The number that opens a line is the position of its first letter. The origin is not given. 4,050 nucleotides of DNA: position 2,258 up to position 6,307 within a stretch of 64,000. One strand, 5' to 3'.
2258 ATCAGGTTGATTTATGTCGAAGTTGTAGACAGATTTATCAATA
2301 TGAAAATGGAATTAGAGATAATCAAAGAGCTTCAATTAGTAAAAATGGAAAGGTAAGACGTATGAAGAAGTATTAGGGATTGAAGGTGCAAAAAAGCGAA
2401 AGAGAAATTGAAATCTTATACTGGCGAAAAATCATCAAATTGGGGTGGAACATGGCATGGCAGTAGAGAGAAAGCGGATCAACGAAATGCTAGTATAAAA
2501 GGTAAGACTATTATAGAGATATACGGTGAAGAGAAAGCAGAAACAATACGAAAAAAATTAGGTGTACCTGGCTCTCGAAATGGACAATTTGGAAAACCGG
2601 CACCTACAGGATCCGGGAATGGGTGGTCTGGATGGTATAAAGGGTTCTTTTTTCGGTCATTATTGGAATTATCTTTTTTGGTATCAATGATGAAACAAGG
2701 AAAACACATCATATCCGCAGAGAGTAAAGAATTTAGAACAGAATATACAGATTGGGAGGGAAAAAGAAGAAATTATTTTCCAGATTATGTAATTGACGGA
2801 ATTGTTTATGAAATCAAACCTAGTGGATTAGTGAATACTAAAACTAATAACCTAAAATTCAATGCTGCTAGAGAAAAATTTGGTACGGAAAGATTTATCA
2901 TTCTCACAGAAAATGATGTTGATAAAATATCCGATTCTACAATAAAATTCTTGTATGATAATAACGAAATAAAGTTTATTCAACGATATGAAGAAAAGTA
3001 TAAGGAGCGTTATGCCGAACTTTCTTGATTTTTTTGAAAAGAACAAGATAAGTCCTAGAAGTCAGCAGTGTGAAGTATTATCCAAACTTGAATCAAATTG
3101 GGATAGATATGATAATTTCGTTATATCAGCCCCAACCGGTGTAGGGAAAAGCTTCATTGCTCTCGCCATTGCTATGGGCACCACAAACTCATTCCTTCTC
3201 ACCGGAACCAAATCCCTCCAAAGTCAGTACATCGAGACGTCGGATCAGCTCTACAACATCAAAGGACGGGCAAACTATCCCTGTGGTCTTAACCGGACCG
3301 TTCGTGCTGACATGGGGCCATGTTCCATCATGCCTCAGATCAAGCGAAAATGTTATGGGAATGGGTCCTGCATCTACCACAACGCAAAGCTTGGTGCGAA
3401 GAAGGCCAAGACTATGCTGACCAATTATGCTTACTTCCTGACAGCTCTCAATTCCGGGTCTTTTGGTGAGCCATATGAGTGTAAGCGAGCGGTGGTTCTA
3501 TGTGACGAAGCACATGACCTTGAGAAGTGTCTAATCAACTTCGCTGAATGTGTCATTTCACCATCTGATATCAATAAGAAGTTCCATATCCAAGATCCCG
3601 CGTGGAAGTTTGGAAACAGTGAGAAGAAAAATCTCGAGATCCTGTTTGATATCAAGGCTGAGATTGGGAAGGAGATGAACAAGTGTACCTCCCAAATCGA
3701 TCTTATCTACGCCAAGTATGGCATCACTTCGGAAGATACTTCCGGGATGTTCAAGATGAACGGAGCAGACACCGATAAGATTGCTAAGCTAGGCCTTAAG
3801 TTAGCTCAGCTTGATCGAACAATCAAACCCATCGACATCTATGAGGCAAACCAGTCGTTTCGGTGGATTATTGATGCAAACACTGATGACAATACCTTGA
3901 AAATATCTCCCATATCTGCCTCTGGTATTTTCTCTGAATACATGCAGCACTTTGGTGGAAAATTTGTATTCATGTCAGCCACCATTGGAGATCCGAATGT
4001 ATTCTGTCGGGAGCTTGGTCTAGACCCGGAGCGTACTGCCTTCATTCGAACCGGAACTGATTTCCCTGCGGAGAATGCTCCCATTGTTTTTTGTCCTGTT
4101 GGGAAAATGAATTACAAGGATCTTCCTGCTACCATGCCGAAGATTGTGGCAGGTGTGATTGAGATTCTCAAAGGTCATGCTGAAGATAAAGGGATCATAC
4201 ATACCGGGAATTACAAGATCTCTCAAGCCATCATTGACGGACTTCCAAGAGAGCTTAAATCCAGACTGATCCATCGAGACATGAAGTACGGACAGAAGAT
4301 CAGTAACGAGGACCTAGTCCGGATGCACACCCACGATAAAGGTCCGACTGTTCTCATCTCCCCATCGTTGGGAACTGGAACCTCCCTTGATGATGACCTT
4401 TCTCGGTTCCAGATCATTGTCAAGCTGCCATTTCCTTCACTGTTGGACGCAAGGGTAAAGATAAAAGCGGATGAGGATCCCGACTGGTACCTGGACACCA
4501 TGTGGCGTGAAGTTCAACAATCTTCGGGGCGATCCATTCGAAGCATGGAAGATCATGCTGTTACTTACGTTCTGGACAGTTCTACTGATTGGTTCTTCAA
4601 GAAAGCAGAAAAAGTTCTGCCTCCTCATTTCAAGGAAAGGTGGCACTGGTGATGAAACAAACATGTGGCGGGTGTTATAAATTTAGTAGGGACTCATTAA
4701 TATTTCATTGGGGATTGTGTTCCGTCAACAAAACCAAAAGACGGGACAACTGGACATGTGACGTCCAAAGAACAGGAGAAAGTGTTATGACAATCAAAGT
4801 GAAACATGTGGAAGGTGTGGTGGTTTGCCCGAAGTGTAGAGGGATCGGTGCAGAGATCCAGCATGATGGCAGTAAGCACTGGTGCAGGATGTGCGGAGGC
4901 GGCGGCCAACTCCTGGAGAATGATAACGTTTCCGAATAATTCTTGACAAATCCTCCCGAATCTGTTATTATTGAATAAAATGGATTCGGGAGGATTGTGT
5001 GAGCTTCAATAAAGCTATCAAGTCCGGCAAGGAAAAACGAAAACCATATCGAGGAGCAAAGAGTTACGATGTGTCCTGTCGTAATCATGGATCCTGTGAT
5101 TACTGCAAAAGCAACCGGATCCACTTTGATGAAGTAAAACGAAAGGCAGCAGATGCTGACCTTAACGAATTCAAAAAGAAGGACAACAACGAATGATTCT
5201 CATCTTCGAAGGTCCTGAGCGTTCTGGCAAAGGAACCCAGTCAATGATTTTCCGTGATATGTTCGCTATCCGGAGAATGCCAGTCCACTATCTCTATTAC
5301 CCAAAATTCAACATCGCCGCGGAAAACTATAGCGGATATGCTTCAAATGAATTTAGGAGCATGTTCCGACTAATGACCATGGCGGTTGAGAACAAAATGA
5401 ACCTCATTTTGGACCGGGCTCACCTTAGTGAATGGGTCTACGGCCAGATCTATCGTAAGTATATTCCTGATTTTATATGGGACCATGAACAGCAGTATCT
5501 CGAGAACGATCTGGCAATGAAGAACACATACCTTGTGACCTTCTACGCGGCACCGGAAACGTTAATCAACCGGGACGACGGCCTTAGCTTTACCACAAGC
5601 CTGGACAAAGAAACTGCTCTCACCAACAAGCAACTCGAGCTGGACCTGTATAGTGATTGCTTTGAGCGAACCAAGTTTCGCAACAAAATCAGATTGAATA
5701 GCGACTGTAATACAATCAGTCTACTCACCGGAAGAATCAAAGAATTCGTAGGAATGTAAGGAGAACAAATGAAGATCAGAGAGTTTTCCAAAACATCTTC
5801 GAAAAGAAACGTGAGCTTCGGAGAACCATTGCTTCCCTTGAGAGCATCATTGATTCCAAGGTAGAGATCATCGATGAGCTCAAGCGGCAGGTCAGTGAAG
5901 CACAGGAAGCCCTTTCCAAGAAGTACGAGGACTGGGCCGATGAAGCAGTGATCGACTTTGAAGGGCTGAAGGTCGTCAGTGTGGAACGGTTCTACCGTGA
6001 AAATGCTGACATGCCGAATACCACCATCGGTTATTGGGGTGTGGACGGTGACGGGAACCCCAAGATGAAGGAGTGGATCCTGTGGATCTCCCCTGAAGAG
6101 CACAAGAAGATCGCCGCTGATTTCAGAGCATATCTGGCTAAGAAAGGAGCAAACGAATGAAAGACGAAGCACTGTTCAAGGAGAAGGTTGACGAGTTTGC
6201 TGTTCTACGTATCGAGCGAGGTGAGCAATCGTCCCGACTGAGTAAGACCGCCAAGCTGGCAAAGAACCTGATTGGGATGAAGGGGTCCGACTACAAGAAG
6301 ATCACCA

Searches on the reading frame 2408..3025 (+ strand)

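Call 76: search_protein_families(library=pfam, proteins=[window:2408-3025:+], max_evalue=0.001)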
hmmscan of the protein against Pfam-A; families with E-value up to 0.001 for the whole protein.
window:2408-3025:+ (206 aa): 1 family
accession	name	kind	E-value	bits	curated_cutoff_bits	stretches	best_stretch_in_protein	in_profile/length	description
PF08722.17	Tn7_TnsA-like_N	-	0.00075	20.4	26.5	0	100-158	3-73/85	TnsA-like endonuclease N terminal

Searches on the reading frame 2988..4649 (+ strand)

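Call 76: search_protein_families(library=pfam, proteins=[window:2988-4649:+], max_evalue=0.001)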
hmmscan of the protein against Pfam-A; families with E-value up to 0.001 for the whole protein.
window:2988-4649:+ (554 aa): 3 families
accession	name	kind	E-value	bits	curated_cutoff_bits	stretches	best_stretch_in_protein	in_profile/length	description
PF13307.12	Helicase_C_2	-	1.1e-13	52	25.3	1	401-534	11-155/170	Helicase C-terminal domain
PF04851.21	ResIII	-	4.7e-06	27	22.5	1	20-180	1-139/164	Type III restriction enzyme, res subunit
PF06733.21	DEAD_2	-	1.6e-05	25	21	1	117-193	95-170/172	DEAD_2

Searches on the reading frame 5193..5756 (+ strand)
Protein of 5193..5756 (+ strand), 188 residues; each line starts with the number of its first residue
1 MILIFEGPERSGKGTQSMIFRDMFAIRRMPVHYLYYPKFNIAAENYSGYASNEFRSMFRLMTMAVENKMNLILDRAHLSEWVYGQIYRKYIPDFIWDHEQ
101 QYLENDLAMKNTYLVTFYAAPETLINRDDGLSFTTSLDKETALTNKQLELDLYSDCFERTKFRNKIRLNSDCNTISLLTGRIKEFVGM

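Call 76: search_protein_families(library=pfam, proteins=[window:5193-5756:+], max_evalue=0.001)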
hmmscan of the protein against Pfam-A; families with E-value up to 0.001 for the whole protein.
window:5193-5756:+ (188 aa): 1 family
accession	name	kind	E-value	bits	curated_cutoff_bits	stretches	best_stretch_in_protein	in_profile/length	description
PF02223.23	Thymidylate_kin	-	4.7e-06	26.9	27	0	5-102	1-114/185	Thymidylate kinase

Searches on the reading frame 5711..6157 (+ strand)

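Call 78: search_protein_families(library=pfam, proteins=[window:5711-6157:+], max_evalue=0.1)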
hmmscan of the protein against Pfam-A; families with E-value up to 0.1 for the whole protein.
window:5711-6157:+ (149 aa): 5 families
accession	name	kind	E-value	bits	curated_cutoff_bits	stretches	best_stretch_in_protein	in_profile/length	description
PF07889.17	DUF1664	-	0.0022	18.4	34.6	1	23-74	51-102/124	Protein of unknown function (DUF1664)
PF05852.16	DUF848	-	0.0069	17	25.3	1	8-73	44-109/145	Gammaherpesvirus protein of unknown function (DUF848)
PF17082.10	Spc29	-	0.016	15.5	31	1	5-68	106-162/245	Spindle Pole Component 29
PF06667.17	PspB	-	0.032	14.7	25.6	1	11-50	28-67/73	Phage shock protein B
PF16378.10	DUF4988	-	0.035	14.3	30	1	34-115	6-92/183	Domain of unknown function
